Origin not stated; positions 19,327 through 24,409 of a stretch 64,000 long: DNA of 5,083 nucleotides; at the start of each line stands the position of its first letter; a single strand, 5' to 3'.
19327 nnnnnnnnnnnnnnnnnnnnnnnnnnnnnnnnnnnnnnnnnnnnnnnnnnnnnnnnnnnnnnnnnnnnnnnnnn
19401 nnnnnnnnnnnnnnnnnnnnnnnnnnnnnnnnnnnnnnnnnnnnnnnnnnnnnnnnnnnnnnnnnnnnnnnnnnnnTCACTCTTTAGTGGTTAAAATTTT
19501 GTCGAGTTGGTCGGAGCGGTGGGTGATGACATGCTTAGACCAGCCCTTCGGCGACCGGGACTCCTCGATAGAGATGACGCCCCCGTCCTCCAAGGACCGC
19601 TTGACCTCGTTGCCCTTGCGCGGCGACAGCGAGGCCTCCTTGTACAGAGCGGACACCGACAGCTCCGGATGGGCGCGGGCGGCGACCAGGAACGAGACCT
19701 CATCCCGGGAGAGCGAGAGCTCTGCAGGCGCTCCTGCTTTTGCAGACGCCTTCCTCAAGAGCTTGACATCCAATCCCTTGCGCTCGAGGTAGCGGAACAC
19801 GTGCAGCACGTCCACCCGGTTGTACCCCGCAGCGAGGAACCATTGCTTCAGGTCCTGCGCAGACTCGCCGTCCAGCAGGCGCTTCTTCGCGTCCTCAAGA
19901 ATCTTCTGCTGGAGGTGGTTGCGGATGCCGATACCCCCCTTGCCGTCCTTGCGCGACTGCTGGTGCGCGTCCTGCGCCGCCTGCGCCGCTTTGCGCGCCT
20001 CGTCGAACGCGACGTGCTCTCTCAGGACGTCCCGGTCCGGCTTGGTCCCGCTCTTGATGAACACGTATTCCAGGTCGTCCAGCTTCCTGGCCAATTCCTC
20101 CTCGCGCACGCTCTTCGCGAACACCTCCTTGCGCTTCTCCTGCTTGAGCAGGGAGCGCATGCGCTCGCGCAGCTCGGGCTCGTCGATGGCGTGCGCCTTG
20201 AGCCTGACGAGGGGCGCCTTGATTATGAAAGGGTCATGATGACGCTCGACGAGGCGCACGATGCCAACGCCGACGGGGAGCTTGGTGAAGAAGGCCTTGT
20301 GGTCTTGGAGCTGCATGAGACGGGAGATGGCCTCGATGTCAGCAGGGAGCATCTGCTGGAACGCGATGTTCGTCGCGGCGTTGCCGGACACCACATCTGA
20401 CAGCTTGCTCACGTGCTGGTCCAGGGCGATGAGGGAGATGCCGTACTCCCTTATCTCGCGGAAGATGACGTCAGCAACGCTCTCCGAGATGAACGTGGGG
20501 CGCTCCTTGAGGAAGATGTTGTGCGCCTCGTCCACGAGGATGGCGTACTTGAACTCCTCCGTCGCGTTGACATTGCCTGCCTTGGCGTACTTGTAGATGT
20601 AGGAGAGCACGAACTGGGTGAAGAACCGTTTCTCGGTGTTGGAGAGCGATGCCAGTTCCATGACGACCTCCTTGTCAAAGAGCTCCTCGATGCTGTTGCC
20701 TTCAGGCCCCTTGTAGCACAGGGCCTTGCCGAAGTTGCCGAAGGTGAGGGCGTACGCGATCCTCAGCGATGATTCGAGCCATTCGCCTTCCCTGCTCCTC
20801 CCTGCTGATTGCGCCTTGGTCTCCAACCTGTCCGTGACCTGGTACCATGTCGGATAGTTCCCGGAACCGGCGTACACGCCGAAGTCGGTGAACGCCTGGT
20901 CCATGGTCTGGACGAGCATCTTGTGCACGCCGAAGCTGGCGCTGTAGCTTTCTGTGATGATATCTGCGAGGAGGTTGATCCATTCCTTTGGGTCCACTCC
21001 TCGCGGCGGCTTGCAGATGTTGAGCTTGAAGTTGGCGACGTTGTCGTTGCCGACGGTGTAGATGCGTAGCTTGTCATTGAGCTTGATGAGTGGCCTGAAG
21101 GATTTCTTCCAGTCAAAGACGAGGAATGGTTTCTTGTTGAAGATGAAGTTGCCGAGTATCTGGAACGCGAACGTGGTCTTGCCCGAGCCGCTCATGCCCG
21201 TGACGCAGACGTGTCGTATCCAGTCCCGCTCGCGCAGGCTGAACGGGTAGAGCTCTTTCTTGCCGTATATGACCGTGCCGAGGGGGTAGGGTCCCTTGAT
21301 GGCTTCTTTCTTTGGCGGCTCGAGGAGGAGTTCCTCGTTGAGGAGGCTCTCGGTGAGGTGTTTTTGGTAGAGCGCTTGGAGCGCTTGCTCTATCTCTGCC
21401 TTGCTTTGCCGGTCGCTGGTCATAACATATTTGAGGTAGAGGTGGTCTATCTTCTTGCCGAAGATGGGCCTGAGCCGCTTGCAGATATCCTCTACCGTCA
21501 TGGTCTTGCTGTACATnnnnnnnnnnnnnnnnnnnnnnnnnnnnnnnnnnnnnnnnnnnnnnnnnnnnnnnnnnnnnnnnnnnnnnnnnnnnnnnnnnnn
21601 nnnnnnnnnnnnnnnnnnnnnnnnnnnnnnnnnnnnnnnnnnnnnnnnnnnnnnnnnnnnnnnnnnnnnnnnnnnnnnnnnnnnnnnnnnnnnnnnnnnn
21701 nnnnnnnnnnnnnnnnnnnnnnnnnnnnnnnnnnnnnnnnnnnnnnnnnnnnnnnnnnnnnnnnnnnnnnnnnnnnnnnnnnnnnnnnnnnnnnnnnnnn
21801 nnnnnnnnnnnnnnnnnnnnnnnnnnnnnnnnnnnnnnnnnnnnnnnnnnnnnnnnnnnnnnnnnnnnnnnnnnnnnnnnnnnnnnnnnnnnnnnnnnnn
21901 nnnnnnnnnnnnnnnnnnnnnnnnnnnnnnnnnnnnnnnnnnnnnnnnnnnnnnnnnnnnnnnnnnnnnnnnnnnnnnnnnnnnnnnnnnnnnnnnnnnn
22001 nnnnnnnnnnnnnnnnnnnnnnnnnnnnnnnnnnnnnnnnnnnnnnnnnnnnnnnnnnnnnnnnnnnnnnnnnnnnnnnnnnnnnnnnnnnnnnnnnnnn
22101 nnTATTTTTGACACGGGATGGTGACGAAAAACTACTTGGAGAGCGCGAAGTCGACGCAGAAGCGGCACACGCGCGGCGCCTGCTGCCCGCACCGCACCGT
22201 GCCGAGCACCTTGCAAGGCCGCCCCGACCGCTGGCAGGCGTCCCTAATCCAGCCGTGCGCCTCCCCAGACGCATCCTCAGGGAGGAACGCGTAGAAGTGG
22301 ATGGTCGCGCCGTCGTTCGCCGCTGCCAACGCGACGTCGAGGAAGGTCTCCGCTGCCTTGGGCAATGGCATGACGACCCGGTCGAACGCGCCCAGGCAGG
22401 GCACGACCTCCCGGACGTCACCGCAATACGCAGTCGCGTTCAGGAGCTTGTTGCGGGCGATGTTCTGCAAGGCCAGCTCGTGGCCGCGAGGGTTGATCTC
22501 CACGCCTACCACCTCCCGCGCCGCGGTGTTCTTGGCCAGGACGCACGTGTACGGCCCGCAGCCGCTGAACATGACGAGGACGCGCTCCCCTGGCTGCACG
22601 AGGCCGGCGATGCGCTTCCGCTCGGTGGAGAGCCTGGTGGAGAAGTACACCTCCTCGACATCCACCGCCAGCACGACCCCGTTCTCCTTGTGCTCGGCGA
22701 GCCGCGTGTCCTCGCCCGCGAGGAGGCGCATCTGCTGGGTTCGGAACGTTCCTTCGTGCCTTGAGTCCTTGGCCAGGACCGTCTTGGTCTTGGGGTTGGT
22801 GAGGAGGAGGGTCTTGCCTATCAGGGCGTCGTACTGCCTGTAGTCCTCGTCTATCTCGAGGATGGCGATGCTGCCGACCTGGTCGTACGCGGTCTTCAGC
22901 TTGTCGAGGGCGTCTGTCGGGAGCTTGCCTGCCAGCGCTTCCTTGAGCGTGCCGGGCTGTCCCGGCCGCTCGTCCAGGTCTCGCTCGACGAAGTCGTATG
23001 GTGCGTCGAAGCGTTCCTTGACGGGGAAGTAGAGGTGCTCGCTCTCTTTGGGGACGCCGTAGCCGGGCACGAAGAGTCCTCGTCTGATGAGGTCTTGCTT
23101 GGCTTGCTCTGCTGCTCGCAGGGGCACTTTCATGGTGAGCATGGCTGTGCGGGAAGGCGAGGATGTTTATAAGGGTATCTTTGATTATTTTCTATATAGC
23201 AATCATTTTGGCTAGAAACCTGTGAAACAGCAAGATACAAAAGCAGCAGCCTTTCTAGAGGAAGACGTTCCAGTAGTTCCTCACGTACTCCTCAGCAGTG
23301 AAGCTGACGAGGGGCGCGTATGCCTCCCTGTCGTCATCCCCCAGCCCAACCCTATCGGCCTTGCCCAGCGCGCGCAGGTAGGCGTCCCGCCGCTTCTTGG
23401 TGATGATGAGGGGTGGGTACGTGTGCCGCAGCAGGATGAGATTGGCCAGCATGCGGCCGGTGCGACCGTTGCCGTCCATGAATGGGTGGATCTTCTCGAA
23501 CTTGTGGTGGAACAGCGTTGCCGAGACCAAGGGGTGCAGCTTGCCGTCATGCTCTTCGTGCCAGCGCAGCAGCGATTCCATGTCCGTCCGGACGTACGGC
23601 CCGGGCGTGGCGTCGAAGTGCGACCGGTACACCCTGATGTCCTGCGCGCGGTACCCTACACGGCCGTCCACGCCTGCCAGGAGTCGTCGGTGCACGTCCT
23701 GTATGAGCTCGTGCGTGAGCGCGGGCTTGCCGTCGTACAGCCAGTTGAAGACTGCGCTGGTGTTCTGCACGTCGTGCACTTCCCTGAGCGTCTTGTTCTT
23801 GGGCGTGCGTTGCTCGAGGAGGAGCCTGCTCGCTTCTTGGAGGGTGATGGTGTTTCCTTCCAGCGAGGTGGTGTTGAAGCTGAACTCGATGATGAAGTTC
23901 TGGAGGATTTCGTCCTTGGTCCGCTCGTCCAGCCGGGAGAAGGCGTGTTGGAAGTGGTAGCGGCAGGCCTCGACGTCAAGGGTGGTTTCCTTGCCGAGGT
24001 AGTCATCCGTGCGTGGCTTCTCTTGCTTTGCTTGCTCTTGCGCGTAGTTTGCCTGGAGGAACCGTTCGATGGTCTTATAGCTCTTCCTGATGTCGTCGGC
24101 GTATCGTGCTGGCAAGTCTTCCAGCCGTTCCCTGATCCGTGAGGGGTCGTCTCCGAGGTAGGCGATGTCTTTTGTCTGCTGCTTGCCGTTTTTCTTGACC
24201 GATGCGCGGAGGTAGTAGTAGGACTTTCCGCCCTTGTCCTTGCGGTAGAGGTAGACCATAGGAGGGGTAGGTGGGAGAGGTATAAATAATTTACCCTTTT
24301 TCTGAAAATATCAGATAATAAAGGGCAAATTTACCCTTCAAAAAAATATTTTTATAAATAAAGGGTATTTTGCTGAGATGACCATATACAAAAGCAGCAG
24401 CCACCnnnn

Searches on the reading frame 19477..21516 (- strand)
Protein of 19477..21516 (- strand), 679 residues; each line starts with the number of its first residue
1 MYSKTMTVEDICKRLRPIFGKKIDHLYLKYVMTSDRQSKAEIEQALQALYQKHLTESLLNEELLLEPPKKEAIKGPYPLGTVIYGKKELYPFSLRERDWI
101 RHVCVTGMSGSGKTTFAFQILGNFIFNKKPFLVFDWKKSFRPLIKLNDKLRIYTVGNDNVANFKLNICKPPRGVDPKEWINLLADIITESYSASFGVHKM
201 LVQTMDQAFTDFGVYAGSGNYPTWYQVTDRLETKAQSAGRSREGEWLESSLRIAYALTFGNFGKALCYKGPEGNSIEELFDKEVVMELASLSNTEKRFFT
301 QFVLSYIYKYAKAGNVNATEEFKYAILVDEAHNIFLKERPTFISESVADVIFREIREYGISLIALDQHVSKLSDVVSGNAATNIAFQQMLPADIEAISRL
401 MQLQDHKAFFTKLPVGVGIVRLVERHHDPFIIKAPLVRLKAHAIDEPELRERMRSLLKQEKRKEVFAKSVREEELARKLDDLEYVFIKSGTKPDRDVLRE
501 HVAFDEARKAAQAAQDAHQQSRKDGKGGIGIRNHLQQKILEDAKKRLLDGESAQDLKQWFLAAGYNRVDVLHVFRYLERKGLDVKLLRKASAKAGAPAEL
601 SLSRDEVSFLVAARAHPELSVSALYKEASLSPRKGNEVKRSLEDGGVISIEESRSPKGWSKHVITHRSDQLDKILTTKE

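Call 9: search_protein_families(library=pfam, proteins=[window:19477-21516:-], max_evalue=0.001)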
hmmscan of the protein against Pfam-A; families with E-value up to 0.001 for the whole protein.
window:19477-21516:- (679 aa): 1 family
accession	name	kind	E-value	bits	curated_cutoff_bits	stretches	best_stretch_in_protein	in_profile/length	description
PF01935.23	DUF87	-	5.8e-08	33.5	23.2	1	79-185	3-103/220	Helicase HerA, central domain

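Call 75: search_protein_families(library=ncbifam, proteins=[window:19477-21516:-], max_evalue=0.05)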
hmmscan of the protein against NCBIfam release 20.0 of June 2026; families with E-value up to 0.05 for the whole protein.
window:19477-21516:- (679 aa): 8 families
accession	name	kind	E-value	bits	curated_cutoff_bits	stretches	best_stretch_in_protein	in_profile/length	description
NF033849.1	ser_rich_anae_1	subfamily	3.9e-29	100.7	650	1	90-448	750-1155/1163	serine-rich protein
NF053655.1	CedD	equivalog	2.7e-16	59.4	600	2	264-420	362-512/527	DNA-translocating ATPase CedD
NF041017.1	DNA_import_CedB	equivalog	7.5e-07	28.1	700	1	101-375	276-522/590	DNA import protein CedB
NF045975.1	VirB4_plasma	equivalog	2e-05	22.5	590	1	104-149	519-564/894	Mbov_0397 family ICE element conjugal transfer ATPase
NF042944.1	HerA_antiphage_2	equivalog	0.00027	19.8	850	1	302-401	404-508/576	anti-phage-associated helicase HerA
NF040937.1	HerA_Thermprot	equivalog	0.0022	16.5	800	1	318-393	345-419/487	DNA double-strand break repair helicase HerA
NF042943.1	HerA_antiphage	equivalog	0.0043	15.7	800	0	101-164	157-222/566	anti-phage-associated helicase HerA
TIGR00929.1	VirB4_CagE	subfamily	0.021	13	643.1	0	102-145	439-483/792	VirB4 family type IV secretion/conjugal transfer ATPase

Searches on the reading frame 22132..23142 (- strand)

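Call 9: search_protein_families(library=pfam, proteins=[window:22132-23142:-], max_evalue=0.001)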
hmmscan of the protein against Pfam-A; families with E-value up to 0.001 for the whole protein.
window:22132-23142:- (336 aa): 6 families
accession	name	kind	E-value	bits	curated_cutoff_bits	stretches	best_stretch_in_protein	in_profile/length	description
PF02475.24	TRM5-TYW2_MTfase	-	8e-41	140.2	28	1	150-290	2-142/164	TRM5/TYW2 methyltransferase domain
PF25133.1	TYW2_N_2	-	3.6e-20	72.3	27.7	1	66-146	1-79/79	TYW2 N-terminal domain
PF18093.7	Trm5_N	-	5.4e-06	26.5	22.7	1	5-46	3-44/47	tRNA methyltransferase 5 N-terminal domain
PF13649.12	Methyltransf_25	-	1.6e-05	26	27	1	190-258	3-70/97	Methyltransferase domain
PF13847.12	Methyltransf_31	-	0.00066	19.8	27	0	185-258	4-80/145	Methyltransferase domain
PF01189.24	Methyltr_RsmB-F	-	0.00098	19.3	27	0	183-265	7-92/199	16S rRNA methyltransferase RsmB/F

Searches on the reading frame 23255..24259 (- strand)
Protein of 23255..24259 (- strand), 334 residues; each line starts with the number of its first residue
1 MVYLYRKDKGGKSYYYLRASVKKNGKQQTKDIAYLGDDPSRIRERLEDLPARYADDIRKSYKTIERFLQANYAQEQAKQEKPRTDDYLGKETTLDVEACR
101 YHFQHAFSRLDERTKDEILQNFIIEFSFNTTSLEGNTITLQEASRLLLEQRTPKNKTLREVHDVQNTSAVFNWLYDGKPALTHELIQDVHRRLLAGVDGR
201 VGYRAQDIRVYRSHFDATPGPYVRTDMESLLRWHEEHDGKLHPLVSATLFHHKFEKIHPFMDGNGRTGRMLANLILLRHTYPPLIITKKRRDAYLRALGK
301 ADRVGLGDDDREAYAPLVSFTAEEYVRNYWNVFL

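Call 9: search_protein_families(library=pfam, proteins=[window:23255-24259:-], max_evalue=0.001)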
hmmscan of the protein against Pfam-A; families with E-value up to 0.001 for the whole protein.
window:23255-24259:- (334 aa): 1 family
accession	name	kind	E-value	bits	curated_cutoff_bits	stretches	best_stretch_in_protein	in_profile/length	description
PF02661.23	Fic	-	2.8e-20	73.4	24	1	181-276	2-93/93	Fic/DOC family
